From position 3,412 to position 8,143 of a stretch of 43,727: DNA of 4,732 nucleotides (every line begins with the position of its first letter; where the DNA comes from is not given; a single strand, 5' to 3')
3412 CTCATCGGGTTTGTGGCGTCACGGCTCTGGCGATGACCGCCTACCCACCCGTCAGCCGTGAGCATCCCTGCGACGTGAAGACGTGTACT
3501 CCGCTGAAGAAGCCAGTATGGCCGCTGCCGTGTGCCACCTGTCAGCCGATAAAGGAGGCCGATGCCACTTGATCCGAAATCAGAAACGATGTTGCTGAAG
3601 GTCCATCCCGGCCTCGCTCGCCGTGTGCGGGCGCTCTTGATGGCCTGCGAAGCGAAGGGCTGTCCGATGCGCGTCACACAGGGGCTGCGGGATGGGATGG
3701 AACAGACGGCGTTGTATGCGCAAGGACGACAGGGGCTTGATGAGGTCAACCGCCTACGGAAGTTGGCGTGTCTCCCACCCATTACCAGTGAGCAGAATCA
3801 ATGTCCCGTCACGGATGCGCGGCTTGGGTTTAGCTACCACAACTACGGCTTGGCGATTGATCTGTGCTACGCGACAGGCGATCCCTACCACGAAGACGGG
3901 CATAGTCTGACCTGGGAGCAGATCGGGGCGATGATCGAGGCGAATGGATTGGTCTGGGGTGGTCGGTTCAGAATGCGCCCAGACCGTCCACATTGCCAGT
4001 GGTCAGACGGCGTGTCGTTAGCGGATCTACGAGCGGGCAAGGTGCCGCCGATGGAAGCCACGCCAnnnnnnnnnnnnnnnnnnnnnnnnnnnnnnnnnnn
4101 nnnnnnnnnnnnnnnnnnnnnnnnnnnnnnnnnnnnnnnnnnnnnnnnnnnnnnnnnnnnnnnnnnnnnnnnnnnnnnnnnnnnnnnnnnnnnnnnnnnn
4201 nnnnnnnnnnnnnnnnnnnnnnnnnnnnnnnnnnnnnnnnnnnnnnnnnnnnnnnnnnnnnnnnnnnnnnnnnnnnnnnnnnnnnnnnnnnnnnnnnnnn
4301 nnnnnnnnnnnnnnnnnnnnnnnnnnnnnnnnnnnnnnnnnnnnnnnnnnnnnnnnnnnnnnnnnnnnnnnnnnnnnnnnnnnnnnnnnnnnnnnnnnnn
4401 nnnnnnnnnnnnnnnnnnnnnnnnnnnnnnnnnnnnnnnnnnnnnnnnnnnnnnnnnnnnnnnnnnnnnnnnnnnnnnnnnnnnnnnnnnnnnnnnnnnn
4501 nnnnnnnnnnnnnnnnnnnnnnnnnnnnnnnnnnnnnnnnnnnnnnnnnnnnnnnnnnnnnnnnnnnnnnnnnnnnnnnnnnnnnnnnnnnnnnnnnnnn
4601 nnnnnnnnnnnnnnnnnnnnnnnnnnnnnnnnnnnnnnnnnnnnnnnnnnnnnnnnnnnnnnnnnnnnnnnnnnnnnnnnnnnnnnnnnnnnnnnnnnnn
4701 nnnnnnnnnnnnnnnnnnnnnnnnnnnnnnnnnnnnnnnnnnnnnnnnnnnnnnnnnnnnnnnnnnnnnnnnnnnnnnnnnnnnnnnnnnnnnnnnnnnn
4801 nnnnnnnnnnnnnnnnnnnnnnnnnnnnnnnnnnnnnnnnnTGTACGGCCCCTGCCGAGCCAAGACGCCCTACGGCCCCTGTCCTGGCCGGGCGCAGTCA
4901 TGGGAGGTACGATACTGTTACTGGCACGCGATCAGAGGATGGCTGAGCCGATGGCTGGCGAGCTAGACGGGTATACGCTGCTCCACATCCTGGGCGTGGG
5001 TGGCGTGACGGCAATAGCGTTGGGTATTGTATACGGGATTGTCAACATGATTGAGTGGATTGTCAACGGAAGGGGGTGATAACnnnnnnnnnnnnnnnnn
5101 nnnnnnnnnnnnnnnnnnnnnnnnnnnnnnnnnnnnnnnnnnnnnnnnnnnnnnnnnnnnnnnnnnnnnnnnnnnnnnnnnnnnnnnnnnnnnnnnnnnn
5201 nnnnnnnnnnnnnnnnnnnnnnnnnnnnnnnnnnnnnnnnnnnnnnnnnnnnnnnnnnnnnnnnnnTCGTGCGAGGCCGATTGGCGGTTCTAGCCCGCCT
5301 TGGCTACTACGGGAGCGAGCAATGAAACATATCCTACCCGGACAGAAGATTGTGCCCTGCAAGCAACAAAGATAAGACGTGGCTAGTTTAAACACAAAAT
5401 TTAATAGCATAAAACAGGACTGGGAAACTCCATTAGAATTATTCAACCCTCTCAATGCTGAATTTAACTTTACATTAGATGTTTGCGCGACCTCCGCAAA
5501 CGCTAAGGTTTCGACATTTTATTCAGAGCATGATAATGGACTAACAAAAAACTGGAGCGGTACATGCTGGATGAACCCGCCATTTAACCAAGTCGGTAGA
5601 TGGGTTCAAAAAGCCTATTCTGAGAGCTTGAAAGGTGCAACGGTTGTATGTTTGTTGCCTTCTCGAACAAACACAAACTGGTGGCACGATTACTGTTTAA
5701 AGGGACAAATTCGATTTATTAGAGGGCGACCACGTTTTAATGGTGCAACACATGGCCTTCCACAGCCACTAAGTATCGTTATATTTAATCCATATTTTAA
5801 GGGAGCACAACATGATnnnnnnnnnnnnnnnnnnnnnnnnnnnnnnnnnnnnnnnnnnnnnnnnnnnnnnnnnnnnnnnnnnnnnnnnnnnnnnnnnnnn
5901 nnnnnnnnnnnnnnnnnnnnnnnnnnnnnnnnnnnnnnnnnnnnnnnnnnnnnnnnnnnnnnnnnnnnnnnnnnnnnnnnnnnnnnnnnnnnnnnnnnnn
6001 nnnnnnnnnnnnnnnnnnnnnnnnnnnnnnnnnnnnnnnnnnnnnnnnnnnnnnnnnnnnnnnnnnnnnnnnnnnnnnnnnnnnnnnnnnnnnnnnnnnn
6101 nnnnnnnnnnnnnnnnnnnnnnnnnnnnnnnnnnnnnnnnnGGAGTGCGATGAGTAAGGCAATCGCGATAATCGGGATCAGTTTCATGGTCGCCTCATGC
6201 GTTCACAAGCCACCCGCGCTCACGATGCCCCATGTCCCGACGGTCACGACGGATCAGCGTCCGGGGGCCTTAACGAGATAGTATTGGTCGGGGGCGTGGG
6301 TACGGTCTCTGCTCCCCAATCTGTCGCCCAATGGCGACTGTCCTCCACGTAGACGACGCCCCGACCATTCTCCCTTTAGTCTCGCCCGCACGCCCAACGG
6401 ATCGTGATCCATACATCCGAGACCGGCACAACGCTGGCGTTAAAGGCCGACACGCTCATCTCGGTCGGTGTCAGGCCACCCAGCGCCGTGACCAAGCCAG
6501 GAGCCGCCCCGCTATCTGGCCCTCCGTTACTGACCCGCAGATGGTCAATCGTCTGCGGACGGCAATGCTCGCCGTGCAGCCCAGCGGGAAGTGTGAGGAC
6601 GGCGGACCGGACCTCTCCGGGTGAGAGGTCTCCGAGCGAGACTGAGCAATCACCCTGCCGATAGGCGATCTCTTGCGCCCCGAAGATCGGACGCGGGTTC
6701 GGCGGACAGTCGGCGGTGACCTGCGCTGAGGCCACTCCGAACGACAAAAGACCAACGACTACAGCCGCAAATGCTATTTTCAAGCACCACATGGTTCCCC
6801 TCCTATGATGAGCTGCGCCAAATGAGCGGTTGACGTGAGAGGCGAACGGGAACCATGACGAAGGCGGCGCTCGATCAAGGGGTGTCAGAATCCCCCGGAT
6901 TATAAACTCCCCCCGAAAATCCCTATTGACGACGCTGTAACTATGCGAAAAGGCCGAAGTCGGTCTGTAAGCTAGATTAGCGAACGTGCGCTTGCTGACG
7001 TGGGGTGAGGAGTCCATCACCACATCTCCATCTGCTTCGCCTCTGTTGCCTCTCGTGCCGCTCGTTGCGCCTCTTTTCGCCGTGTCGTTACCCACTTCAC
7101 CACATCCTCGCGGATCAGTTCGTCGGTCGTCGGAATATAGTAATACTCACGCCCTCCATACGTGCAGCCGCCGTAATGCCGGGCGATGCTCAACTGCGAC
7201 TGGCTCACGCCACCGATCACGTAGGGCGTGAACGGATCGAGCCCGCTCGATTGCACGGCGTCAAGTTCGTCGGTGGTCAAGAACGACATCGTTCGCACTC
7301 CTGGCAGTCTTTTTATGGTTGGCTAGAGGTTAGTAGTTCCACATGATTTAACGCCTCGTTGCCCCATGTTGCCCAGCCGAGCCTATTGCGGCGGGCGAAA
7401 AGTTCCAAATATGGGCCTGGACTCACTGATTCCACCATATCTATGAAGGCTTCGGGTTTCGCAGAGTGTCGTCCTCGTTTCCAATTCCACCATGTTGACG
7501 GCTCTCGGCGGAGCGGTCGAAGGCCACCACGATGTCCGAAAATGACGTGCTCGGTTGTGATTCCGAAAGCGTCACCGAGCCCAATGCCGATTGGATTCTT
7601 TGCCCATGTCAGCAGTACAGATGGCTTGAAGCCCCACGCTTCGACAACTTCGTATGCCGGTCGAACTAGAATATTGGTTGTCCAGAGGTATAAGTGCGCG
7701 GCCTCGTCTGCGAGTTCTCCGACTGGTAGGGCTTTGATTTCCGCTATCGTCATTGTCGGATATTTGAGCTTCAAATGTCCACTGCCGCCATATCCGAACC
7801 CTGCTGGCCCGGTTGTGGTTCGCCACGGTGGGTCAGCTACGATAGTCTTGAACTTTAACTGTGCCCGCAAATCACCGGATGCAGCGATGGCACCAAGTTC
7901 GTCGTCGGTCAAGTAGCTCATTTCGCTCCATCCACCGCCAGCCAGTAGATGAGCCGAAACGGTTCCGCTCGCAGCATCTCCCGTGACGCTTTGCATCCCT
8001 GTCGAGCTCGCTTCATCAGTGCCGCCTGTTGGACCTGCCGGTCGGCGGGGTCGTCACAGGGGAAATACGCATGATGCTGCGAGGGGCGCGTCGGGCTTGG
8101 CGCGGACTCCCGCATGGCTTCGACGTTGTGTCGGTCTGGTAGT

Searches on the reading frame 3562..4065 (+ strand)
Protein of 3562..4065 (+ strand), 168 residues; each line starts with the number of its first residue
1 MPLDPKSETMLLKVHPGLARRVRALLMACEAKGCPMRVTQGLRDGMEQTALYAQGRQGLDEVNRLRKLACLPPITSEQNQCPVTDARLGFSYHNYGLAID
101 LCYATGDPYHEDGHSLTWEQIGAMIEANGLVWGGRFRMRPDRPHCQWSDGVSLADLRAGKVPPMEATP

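Call 14: search_protein_families(library=pfam, proteins=[window:3562-4065:+], max_evalue=0.1)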
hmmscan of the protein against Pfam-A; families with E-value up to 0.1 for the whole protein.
window:3562-4065:+ (168 aa): 2 families
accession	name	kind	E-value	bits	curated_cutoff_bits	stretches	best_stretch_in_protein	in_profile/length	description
PF13539.11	Peptidase_M15_4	-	8.1e-11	42.8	25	1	90-147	6-70/70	D-alanyl-D-alanine carboxypeptidase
PF02557.22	VanY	-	1.8e-08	34.7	25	1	13-105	3-78/132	D-alanyl-D-alanine carboxypeptidase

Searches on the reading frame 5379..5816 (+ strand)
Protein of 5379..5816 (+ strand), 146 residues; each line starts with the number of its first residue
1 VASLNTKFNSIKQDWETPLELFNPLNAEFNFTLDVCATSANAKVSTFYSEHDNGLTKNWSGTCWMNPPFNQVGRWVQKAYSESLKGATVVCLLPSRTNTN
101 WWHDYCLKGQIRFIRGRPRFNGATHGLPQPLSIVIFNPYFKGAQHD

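Call 87: search_protein_families(library=pfam, proteins=[window:5379-5816:+], max_evalue=0.001)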
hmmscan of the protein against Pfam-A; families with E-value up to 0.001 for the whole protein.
window:5379-5816:+ (146 aa): 1 family
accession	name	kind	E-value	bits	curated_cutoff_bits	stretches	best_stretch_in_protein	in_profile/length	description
PF05869.16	Dam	-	2.1e-29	102.8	28.1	1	10-121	7-124/169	DNA N-6-adenine-methyltransferase (Dam)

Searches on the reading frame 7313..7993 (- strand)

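Call 87: search_protein_families(library=pfam, proteins=[window:7313-7993:-], max_evalue=0.001)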
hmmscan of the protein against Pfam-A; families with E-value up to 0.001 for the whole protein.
window:7313-7993:- (226 aa): 1 family
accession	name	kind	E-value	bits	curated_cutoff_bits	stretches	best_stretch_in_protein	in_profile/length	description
PF05063.20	MT-A70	-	2e-18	67.4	23.9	1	48-213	1-172/172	MT-A70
